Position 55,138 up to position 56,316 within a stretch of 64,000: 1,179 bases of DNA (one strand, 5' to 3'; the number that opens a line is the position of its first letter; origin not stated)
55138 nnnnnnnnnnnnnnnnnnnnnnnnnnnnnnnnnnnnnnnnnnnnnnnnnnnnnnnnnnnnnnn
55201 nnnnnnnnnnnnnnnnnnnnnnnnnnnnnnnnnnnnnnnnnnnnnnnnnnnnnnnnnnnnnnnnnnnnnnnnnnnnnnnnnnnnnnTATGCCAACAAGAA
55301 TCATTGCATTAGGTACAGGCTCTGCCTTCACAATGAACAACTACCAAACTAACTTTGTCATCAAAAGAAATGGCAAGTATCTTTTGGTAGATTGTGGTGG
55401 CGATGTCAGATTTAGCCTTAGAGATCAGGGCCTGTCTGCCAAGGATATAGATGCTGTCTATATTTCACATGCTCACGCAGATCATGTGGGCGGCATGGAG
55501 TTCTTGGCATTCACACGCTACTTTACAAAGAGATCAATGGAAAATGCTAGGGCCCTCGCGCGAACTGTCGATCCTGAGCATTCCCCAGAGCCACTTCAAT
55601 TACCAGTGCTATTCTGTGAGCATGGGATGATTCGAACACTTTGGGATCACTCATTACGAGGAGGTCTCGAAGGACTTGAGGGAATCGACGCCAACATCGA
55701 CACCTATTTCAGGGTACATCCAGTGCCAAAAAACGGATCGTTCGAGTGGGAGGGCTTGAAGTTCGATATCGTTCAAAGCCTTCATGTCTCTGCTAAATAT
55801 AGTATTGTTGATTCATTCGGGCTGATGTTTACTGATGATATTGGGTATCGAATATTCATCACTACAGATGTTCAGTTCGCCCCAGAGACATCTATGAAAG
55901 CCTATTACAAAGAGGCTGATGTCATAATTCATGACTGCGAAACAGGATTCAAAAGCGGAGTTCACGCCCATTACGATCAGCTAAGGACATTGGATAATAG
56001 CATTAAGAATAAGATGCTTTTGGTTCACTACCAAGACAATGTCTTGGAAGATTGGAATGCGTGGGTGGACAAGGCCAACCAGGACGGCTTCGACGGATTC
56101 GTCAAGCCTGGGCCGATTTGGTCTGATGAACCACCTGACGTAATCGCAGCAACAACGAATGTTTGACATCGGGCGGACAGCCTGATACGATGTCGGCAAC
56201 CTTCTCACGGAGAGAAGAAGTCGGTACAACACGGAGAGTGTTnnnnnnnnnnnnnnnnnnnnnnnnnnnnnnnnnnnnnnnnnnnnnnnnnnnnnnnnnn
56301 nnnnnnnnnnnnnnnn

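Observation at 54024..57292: NAD+ salvage/ADP-ribose-processing operon: NadM-Nudix fusion with an MBL-fold hydrolase and an unassigned 420-aa protein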

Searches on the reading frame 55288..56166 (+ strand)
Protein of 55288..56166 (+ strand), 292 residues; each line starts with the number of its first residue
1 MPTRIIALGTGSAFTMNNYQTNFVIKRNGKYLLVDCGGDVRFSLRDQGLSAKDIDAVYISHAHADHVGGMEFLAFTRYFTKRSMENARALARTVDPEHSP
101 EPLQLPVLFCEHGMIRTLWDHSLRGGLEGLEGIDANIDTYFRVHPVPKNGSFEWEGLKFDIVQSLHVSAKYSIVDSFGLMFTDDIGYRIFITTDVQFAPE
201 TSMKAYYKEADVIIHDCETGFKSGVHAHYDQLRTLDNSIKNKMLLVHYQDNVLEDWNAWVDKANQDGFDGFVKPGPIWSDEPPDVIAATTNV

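Call 3: search_protein_families(library=pfam, proteins=[window:55288-56166:+], max_evalue=0.01)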
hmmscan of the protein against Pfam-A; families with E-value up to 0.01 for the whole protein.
window:55288-56166:+ (292 aa): 5 families
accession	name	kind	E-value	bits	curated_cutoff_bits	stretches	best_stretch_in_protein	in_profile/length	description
PF23023.1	Anti-Pycsar_Apyc1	-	2.9e-31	109.3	50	2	3-77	3-77/250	Anti-Pycsar protein Apyc1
PF12706.13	Lactamase_B_2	-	8.8e-15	55.3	27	1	32-248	3-200/200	Beta-lactamase superfamily domain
PF00753.33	Lactamase_B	-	5.7e-14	53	22.7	1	22-147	8-130/196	Metallo-beta-lactamase superfamily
PF13483.12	Lactamase_B_3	-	0.0001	22.8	24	1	22-214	9-130/160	Beta-lactamase superfamily domain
PF16661.11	Lactamase_B_6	-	0.0031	17.4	27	0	28-76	5-58/193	Metallo-beta-lactamase superfamily domain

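Call 4: search_protein_families(library=phrogs, proteins=[window:55288-56166:+], max_evalue=0.001)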
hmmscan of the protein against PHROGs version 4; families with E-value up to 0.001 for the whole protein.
window:55288-56166:+ (292 aa): 2 families
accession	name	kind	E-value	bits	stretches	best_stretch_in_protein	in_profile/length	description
phrog_392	-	other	2.1e-16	61.3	1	5-233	8-202/348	metal-dependent hydrolase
phrog_7043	-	tail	0.00078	19.1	0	23-72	641-693/1077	tail protein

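Call 5: search_protein_families(library=ncbifam, proteins=[window:55288-56166:+], max_evalue=0.01)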
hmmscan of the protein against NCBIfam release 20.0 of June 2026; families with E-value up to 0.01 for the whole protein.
window:55288-56166:+ (292 aa): 25 families
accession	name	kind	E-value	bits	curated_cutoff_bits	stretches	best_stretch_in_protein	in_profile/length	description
NF000801.0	PRK00055.1-3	equivalog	4.1e-16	58.9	252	1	4-81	3-81/307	ribonuclease Z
TIGR02651.1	RNase_Z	equivalog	4.7e-15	55.4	292.95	1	5-83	2-81/302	ribonuclease Z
NF000806.0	PRK00055.2-4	equivalog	1e-09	38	363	1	5-84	4-84/280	ribonuclease Z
NF002553.0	PRK02113.1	equivalog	1.3e-08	34.6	386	1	20-74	35-87/252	MBL fold metallo-hydrolase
NF041257.1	GntH_guanitoxin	equivalog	9.2e-08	31.3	333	1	4-217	14-216/374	guanitoxin biosynthesis MBL fold metallo-hydrolase GntH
NF038231.1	MBL_Geo_Pelo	equivalog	2.8e-07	30.4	360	1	21-76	35-88/250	GPMC system MBL fold metallohydrolase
NF002558.0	PRK02126.1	subfamily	2.8e-05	23.3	315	1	26-73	24-67/345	ribonuclease Z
NF047925.1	pyridox_lacton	equivalog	4.9e-05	23.2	325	1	43-79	78-114/268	4-pyridoxolactonase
NF000805.0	PRK00055.2-3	equivalog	6.2e-05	22.4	416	1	5-70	6-72/307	ribonuclease Z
NF047979.1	lactonase_AidB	equivalog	0.00023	20.5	360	1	38-80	78-119/271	AidB family quorum-quenching N-acyl homoserine lactonase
NF033105.1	bla_subclass_B3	equivalog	0.00028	20.3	240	1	42-73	50-81/257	subclass B3 metallo-beta-lactamase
NF047919.1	lactonase_YtnP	equivalog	0.0003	20.1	425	1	34-72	80-118/274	YtnP family quorum-quenching lactonase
TIGR03675.1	arCOG00543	equivalog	0.00095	17.5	580.2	1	23-73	191-248/631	beta-CASP ribonuclease aCPSF1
NF000800.0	PRK00055.1-1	equivalog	0.00098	18.2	398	1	30-77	33-80/305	ribonuclease Z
NF041851.1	cyc_nuc_deg_phdiest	equivalog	0.0013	18.1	400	0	11-87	10-86/253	cyclic nucleotide-degrading phosphodiesterase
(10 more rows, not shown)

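Call 11: search_dna_similar(query=window:55288-56166:+, collection=phages, mode=protein, max_rows=30, max_evalue=0.001)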
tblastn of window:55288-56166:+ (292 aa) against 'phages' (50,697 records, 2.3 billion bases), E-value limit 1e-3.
Records with a match: 81; places in all: 81; records where one place covers at least 80% of the query: 49.
Best place of each record, by identity: <60% 81.
By first word of the organism name: Bacillus 53; Staphylococcus 25; Bacteriophage 3.
By host as written in the record: Bacillus subtilis 13; Bacillus subtilis BEST7003 7; Staphylococcus xylosus M1997-2/10 7; - 4; Staphylococcus sp. 4; Bacillus sp. 3; Bacillus anthracis Sterne 3; Bacillus subtilis Goe3 2; and 28 more.
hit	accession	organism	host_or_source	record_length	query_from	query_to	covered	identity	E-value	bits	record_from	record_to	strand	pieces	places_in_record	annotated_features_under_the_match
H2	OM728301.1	Bacillus phage vB_BsuM-Goe20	Bacillus subtilis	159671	3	268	91%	30.8%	2e-22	102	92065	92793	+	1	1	rbn: ribonuclease BN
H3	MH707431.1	Bacillus phage BSP14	Bacillus subtilis ATCC 14593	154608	3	268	91%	30.8%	3e-22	102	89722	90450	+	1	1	putative metal-dependent hydrolase II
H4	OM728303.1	Bacillus phage vB_BsuM-Goe25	Bacillus subtilis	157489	4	268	91%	30.1%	7e-22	101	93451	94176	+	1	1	rbn: ribonuclease BN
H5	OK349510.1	Bacillus phage BM-P1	Bacillus sp.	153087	3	254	86%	31.3%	5e-23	104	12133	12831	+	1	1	hypothetical protein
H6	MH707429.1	Bacillus phage BSP12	Bacillus subtilis ATCC 21336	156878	3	254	86%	31.3%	5e-23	104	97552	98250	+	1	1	metal-dependent hydrolase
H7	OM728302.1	Bacillus phage vB_BsuM-Goe24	Bacillus subtilis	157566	3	254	86%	30.9%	1e-22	103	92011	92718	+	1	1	rbn: ribonuclease BN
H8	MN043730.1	Bacillus phage vB_BveM-Goe7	Bacillus velezensis FZB42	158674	3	254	86%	30.9%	1e-22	103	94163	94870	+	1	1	putative ribonuclease Z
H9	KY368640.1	Bacillus phage vB_BsuM-Goe3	Bacillus subtilis Goe3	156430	3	254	86%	30.9%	2e-22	102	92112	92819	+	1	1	metal-dependent hydrolase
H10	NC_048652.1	Bacillus phage vB_BsuM-Goe3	Bacillus subtilis Goe3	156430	3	254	86%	30.9%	2e-22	102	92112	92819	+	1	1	metal-dependent hydrolase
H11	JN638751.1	Bacillus phage G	Bacillus megaterium str. ATCC 43725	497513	5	251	85%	31.5%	5e-27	116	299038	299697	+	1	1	388: gp388 | 387: gp387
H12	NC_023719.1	Bacillus phage G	Bacillus megaterium str. ATCC 43725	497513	5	251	85%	31.5%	5e-27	116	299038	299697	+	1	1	388: metal-dependent hydrolase | 387: gp387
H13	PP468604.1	Bacillus phage BvP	Bacillus velezensis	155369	3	254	86%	30.5%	5e-22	101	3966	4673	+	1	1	metal-dependent hydrolase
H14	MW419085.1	Bacillus phage 000TH009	Bacillus subtilis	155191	4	256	87%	30.3%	6e-24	107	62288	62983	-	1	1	136: ribonuclease Z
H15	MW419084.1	Bacillus phage 000TH008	Bacillus subtilis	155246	4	256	87%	30.3%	6e-24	107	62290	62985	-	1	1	136: ribonuclease Z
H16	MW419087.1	Bacillus phage 015DV004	Bacillus subtilis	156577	4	256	87%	30.3%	8e-24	106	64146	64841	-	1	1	142: ribonuclease Z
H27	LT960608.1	Bacillus phage SBSphiJ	Bacillus subtilis BEST7003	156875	3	256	87%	27.8%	6e-19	92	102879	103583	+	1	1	record has no annotation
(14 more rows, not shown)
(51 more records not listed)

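Call 28: search_solved_structures(query=window:55288-56166:+, max_evalue=0.001, show_alignments=2)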
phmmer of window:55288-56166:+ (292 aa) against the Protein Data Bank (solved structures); distinct sequences matched with E-value up to 0.001: 13.
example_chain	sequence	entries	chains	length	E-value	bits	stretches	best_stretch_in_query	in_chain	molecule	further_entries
7u2s_A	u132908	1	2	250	2.6e-30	109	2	5-77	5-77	Apyc1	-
7u2r_A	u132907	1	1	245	2.1e-26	96.2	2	4-80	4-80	Apyc1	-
7t28_A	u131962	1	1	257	3.1e-22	82.5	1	3-255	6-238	Putative metal-dependent hydrolase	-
1zkp_A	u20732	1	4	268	1.1e-06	31.5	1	20-82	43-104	hypothetical protein BA1088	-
8gyg_A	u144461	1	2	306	1.9e-06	30.7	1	20-78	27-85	Arysulfatase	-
7fct_A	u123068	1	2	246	2.3e-05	27.1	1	8-81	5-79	Metal beta-lactamase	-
6kns_A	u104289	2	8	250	5e-05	26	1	2-77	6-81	Putative metal-dependent hydrolase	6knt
9ey0_E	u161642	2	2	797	7.5e-05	25.5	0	4-77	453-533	Zinc phosphodiesterase ELAC protein 2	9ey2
8z0p_A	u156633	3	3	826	8.3e-05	25.3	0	4-77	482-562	Zinc phosphodiesterase ELAC protein 2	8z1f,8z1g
3py5_A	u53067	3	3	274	0.00018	24.2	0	26-74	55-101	Beta-lactamase-like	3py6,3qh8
3md7_A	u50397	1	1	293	0.00021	24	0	27-74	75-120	Beta-lactamase-like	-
3zwf_A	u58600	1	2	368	0.00028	23.6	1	6-84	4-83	ZINC PHOSPHODIESTERASE ELAC PROTEIN 1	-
8rr1_E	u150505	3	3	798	0.00037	23.2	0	4-77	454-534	Zinc phosphodiesterase ELAC protein 2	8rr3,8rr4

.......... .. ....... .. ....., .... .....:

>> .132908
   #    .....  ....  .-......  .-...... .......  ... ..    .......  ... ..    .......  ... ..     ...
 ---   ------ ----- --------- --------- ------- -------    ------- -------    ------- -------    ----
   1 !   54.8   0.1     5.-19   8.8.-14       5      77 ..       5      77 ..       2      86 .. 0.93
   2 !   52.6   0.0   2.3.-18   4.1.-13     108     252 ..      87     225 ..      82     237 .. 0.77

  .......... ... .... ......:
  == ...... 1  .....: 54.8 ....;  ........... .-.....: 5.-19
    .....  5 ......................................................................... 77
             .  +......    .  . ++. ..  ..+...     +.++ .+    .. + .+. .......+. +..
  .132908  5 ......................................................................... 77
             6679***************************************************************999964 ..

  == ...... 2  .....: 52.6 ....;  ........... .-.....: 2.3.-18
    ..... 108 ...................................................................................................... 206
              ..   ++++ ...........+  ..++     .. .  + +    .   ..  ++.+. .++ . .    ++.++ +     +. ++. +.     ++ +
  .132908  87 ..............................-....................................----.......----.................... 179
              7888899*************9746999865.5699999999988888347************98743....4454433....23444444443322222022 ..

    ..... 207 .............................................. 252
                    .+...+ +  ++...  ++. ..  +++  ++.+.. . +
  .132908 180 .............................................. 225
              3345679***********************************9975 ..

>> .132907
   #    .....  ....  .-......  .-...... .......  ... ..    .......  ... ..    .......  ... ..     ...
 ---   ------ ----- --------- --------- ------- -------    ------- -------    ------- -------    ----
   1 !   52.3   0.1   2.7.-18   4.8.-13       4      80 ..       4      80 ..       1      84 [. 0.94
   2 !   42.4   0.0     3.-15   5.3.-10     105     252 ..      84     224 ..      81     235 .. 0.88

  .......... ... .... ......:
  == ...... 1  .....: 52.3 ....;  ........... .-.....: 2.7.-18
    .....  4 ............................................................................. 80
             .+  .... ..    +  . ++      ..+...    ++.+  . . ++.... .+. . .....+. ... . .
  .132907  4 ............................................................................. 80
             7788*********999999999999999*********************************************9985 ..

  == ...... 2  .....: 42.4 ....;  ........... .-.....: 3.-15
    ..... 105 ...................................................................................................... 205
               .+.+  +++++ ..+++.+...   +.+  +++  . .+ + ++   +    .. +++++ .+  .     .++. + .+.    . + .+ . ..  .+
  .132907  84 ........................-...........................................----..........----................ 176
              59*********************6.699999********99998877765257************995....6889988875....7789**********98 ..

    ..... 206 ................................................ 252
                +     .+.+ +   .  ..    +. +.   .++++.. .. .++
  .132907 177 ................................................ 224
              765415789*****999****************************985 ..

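Call 31: get_annotated_region(hit=H27, flank=300)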
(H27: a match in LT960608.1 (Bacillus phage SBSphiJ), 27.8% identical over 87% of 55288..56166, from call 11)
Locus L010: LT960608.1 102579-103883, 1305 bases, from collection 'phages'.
description: Bacillus phage SBSphiJ genome assembly, complete genome: monopartite.
organism: Bacillus phage SBSphiJ (NCBI taxid 2045370)
taxonomy: Viruses; Duplodnaviria; Heunggongvirae; Uroviricota; Caudoviricetes; Herelleviridae; Bastillevirinae; Nitunavirus
host: Bacillus subtilis BEST7003; source: soil; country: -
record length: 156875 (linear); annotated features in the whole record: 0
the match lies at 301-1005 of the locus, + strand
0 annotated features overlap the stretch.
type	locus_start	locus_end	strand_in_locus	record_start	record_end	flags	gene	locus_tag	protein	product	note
